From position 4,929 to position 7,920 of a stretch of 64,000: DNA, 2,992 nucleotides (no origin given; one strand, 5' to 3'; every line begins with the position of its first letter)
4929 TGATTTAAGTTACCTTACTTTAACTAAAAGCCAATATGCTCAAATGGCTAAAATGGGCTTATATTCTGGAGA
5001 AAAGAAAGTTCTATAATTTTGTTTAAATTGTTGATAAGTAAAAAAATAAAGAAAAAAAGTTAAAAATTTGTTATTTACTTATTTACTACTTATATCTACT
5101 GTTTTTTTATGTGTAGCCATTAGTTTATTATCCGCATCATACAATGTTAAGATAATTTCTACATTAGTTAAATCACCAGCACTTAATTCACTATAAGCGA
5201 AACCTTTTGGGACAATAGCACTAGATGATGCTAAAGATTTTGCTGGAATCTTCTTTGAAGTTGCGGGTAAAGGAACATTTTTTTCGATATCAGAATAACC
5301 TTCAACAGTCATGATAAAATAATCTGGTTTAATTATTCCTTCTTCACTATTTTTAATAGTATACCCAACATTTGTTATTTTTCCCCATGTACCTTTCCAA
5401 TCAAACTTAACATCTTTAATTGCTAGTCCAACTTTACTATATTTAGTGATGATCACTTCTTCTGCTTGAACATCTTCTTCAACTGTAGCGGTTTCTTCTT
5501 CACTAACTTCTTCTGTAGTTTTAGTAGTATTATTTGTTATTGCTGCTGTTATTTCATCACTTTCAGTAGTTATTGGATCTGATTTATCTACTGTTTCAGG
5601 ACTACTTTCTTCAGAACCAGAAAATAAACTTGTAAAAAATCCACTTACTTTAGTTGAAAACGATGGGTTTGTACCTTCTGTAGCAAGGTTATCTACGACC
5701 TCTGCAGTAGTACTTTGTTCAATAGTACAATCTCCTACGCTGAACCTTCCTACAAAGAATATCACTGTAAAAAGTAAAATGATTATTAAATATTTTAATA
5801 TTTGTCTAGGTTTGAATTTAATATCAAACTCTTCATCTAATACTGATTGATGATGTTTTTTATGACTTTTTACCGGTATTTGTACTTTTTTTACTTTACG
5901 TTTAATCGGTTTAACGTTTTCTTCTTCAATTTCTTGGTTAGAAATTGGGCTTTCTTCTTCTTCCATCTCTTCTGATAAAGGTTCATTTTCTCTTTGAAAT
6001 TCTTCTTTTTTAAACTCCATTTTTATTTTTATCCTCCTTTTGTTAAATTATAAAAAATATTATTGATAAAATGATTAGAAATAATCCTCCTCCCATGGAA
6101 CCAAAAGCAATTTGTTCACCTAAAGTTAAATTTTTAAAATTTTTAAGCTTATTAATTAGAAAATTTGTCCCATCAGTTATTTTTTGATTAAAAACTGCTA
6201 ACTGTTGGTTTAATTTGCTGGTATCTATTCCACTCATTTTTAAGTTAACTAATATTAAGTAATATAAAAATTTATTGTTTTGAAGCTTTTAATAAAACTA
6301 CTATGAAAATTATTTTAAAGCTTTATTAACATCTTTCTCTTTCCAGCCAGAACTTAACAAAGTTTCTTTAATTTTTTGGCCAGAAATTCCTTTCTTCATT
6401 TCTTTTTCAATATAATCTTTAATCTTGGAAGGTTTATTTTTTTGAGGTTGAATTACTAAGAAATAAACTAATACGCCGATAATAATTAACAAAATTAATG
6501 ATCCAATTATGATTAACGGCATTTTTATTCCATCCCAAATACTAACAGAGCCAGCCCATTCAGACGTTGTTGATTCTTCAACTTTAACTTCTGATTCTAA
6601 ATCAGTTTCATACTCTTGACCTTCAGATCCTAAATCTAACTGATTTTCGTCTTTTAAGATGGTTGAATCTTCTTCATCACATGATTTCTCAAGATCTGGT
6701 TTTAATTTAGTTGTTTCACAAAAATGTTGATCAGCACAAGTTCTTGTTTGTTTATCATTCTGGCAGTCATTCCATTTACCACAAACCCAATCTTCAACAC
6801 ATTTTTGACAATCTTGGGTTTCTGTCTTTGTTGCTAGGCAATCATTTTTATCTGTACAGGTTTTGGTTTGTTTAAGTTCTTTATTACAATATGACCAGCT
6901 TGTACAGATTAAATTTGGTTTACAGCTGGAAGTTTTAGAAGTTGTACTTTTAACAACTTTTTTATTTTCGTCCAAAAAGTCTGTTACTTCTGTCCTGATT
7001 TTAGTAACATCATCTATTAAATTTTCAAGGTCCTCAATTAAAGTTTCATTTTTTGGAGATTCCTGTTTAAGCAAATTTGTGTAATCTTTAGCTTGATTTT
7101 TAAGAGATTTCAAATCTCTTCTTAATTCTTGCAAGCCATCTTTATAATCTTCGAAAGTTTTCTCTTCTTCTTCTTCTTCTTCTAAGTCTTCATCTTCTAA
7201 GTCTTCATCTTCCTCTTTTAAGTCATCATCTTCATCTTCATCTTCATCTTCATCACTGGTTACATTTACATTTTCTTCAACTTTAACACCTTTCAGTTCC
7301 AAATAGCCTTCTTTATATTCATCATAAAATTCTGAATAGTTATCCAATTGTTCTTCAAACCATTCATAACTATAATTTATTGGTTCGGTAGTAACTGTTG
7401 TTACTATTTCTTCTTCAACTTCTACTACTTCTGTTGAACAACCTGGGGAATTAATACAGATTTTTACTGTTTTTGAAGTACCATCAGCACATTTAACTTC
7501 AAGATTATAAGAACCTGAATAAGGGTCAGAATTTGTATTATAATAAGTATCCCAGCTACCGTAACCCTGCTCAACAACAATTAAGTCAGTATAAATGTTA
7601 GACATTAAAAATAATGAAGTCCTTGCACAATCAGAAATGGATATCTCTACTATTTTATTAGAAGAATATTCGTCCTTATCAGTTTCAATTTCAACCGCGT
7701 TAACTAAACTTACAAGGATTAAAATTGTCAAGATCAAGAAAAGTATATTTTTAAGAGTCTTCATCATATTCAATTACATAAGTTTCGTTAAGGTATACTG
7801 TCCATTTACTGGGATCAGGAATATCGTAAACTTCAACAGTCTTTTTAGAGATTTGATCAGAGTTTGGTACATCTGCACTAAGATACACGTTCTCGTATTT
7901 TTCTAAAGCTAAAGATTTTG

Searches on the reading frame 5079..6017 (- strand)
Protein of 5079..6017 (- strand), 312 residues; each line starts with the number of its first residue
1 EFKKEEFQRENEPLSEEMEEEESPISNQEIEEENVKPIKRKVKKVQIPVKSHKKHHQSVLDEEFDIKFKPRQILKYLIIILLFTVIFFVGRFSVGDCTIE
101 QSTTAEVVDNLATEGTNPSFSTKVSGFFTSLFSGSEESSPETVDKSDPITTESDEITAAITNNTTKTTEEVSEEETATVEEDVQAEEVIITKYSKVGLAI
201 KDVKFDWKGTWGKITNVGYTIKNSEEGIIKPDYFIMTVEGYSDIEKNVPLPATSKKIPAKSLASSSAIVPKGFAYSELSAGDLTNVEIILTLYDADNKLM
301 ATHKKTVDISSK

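Call 20: search_protein_families(library=pfam, proteins=[window:5079-6017:-], max_evalue=0.1)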
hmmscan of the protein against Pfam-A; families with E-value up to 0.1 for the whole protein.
window:5079-6017:- (312 aa): 1 family
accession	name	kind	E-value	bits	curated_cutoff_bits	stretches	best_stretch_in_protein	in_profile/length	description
PF00562.33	RNA_pol_Rpb2_6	-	0.024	14.2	23.4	1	126-230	98-194/373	RNA polymerase Rpb2, domain 6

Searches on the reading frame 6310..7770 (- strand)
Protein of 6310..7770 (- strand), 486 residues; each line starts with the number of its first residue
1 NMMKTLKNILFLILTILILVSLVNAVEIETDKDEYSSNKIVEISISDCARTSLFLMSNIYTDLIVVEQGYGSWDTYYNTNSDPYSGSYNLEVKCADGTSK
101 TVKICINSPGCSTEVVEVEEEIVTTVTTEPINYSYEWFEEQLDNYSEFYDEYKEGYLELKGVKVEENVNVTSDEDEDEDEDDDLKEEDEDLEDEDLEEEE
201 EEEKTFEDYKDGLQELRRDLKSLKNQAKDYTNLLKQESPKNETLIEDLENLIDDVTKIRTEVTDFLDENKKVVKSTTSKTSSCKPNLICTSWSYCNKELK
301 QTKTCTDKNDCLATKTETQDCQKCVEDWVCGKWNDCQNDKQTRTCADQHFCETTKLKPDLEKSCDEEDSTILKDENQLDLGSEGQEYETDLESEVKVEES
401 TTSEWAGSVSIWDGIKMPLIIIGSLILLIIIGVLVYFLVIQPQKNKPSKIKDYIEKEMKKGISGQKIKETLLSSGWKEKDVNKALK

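Call 19: search_protein_families(library=ncbifam, proteins=[window:6310-7770:-], max_evalue=1)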
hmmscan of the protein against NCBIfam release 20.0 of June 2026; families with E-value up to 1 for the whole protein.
window:6310-7770:- (486 aa): 6 families
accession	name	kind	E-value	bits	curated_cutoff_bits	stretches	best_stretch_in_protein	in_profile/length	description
TIGR00739.1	yajC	equivalog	0.0005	20.1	44.2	1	423-461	4-41/84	preprotein translocase subunit YajC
NF041554.1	SA1362_fam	subfamily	0.13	12.4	42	0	421-442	27-52/70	SA1362 family protein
NF047706.1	LIC12611_phage_tail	subfamily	0.16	10.6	480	1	208-287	15-94/628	LIC12611 family phage tail protein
TIGR00914.1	2A0601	subfamily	0.19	9.4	701.45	1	368-437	829-897/1051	CusA/CzcA family heavy metal efflux RND transporter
NF033885.1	conj_TraP_IncI1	equivalog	0.27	10.9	135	0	162-235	58-131/217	conjugal transfer protein TraP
NF004208.0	PRK05658.1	equivalog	0.95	8.4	555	0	146-308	177-329/631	RNA polymerase sigma factor RpoD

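Call 20: search_protein_families(library=pfam, proteins=[window:6310-7770:-], max_evalue=0.1)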
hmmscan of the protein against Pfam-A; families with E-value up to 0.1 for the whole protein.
window:6310-7770:- (486 aa): 4 families
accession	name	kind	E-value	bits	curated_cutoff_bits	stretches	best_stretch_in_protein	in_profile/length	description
PF02699.20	YajC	-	0.00066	20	28.2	1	424-461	2-38/78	Preprotein translocase subunit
PF04689.18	S1FA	-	0.01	16.4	21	1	419-460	14-54/66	DNA binding protein S1FA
PF11887.13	Mce4_CUP1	-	0.038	14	32.6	1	209-277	80-151/222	Cholesterol uptake porter CUP1 of Mce4, putative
PF04612.17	T2SSM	-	0.078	13.6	27.8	0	209-256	46-91/160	Type II secretion system (T2SS), protein M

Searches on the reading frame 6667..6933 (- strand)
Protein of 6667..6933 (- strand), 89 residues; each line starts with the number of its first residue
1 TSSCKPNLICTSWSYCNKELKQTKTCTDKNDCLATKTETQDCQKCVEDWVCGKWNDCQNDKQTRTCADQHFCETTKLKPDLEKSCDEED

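Call 58: search_solved_structures(query=window:6667-6933:-, max_evalue=10)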
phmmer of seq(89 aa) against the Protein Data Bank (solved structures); distinct sequences matched with E-value up to 10: 2.
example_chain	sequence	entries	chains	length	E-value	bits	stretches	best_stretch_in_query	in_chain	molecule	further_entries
21nr_A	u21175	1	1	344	0.029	17.9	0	19-46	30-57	TLP-IPT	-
2jmv_A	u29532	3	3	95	0.044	17.3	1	53-80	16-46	Scytovirin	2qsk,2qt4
